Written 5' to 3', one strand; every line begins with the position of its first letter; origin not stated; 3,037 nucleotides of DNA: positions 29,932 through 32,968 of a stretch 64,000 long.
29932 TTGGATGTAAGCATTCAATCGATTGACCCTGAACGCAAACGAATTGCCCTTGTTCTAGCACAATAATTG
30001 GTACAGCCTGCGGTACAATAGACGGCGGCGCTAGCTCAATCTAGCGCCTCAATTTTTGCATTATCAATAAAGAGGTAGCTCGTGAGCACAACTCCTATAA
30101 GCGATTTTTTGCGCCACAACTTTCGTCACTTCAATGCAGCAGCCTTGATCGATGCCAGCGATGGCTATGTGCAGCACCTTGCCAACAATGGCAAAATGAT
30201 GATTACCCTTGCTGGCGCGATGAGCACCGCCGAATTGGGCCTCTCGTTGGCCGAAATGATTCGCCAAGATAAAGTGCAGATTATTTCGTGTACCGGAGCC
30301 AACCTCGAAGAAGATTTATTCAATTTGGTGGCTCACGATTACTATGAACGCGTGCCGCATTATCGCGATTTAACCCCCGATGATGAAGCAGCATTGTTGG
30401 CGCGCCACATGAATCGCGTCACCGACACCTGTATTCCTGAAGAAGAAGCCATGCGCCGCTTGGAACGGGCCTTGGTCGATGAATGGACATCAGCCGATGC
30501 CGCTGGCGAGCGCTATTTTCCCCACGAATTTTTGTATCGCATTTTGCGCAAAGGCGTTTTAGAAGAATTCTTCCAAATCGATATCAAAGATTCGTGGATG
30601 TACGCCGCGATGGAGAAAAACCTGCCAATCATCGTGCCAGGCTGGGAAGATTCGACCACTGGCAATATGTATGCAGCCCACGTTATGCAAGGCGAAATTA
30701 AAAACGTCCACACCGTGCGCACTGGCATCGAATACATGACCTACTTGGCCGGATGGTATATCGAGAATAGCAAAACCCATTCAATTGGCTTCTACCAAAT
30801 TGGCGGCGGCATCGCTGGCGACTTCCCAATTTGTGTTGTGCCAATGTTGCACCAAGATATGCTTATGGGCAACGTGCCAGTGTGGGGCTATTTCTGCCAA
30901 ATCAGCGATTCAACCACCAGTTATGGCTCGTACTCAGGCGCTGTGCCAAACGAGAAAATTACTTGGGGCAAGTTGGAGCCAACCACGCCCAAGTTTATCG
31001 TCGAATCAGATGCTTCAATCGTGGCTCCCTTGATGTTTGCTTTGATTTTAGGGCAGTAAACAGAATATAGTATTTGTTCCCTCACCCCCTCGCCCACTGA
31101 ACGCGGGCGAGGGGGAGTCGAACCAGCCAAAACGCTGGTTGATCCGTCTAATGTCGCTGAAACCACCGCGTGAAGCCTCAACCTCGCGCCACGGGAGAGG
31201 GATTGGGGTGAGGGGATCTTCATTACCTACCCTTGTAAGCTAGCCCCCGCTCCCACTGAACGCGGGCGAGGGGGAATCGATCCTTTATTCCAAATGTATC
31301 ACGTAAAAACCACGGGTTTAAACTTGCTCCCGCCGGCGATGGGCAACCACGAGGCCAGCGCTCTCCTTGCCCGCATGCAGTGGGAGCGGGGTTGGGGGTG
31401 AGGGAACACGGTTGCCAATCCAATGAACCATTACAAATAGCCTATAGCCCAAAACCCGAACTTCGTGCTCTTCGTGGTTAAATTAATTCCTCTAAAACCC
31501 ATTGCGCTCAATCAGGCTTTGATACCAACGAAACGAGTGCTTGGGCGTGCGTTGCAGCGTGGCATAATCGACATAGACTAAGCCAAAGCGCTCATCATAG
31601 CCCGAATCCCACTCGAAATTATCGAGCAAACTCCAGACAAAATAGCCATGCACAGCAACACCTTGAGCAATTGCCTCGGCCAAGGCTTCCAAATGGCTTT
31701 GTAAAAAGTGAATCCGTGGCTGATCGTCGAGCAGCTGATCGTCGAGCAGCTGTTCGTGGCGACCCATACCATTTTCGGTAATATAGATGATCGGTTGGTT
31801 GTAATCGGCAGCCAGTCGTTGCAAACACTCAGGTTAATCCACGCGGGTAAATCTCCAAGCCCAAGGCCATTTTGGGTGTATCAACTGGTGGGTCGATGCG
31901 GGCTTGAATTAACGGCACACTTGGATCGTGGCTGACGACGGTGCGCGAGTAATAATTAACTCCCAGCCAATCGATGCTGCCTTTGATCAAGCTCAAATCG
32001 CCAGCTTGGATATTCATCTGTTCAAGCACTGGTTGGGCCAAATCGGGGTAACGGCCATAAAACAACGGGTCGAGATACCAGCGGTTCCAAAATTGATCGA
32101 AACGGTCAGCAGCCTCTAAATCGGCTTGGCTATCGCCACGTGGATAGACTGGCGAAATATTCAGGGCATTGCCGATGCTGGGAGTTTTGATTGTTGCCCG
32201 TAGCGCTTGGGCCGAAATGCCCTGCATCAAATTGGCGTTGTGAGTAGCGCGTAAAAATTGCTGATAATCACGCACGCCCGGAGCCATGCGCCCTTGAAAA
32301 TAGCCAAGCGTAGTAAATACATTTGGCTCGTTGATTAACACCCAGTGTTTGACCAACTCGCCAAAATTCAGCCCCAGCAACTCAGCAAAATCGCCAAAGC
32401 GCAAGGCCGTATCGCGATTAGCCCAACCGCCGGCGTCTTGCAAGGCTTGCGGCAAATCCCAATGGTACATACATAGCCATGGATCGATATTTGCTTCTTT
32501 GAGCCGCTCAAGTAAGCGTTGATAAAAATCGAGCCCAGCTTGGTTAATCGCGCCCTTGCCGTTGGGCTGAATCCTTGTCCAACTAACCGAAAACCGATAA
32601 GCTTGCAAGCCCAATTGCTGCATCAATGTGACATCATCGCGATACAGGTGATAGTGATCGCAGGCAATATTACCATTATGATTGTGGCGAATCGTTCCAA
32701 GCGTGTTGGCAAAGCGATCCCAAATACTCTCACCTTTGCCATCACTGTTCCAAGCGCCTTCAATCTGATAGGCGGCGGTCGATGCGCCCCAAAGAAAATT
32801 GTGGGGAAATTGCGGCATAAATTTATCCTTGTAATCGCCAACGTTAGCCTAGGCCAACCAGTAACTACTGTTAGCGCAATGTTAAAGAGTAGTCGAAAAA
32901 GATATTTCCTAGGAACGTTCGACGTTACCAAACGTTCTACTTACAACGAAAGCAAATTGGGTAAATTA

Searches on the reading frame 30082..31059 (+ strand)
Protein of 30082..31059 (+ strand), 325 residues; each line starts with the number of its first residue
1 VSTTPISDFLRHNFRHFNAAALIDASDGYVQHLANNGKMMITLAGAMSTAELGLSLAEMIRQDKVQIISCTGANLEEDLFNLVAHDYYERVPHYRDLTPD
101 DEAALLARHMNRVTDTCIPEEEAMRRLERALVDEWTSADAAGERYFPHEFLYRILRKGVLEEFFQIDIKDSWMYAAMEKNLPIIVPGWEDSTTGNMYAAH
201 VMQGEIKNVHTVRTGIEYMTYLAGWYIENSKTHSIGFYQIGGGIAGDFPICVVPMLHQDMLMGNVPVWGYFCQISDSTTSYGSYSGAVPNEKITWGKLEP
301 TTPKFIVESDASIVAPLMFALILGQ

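Call 72: search_protein_families(library=pfam, proteins=[window:30082-31059:+], max_evalue=0.000001)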
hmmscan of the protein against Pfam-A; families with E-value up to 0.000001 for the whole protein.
window:30082-31059:+ (325 aa): 1 family
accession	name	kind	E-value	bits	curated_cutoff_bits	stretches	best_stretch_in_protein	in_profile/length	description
PF01916.23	DS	-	2.5e-37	129.2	27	1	17-320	11-286/288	Deoxyhypusine synthase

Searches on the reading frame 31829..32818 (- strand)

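Call 72: search_protein_families(library=pfam, proteins=[window:31829-32818:-], max_evalue=0.000001)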
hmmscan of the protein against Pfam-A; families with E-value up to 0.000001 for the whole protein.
window:31829-32818:- (329 aa): 1 family
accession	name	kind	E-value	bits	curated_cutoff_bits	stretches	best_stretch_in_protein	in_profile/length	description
PF00232.24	Glyco_hydro_1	-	2.3e-112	376.2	22.6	1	3-301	4-308/453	Glycosyl hydrolase family 1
